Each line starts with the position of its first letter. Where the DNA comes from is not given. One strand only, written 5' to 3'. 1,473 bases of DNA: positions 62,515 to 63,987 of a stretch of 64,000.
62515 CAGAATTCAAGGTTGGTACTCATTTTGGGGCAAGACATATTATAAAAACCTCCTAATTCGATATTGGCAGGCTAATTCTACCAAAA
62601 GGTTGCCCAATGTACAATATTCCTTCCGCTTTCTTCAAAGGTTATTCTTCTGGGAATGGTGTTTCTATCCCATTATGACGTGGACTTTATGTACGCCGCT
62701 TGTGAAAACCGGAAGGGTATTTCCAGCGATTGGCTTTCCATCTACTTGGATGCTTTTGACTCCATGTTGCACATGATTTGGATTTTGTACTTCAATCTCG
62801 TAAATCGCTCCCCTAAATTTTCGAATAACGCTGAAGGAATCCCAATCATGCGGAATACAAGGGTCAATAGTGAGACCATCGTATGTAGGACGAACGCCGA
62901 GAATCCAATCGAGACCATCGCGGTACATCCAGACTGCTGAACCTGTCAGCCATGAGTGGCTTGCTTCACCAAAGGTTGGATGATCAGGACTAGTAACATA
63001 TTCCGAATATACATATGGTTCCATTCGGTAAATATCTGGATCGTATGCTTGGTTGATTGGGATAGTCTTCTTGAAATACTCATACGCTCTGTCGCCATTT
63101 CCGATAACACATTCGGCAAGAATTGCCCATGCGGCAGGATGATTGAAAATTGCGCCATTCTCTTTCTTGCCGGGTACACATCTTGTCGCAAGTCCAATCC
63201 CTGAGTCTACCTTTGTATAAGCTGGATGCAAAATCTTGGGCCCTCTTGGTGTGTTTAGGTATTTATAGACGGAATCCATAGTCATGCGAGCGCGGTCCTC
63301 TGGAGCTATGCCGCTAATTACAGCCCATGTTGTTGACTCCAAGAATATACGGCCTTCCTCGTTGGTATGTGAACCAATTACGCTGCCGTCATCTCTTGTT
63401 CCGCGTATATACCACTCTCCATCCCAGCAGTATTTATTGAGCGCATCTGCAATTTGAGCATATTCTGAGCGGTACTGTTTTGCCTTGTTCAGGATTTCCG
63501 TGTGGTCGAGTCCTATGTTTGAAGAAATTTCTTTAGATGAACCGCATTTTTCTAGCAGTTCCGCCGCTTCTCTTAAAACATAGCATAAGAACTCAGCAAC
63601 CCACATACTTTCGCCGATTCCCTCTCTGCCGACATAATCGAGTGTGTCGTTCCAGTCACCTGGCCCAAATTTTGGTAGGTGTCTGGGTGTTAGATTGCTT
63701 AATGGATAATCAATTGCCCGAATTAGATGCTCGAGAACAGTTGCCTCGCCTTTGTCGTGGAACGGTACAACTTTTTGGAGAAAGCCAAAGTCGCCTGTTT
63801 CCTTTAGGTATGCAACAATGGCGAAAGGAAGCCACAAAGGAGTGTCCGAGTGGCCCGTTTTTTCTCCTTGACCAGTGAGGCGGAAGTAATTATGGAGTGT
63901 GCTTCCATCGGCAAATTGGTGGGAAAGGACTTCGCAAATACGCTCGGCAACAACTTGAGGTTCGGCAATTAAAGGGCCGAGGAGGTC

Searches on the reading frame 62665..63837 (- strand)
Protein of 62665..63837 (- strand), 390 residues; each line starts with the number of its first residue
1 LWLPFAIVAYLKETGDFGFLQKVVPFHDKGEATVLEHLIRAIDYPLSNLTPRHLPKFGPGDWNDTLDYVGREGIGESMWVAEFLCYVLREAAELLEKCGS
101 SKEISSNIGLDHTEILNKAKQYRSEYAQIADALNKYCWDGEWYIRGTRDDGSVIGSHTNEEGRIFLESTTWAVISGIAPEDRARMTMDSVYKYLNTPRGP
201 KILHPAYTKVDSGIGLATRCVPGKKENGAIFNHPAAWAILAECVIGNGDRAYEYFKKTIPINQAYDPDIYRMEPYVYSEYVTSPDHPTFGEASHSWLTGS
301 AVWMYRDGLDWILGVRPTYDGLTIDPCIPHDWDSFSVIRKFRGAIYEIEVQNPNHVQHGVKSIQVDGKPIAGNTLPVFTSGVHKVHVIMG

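Call 12: search_protein_families(library=pfam, proteins=[window:62665-63837:-])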
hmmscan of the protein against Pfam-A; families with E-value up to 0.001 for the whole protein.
window:62665-63837:- (390 aa): 2 families
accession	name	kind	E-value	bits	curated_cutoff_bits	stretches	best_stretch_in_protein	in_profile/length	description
PF17167.11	Glyco_hydro_94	-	3.3e-93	313.1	27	1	1-314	126-420/420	Glycosyl hydrolase 94 superfamily, catalytic domain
PF03633.20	Glyco_hydro_65C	-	0.00048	20.3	22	1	316-357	2-42/62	Glycosyl hydrolase family 65, C-terminal domain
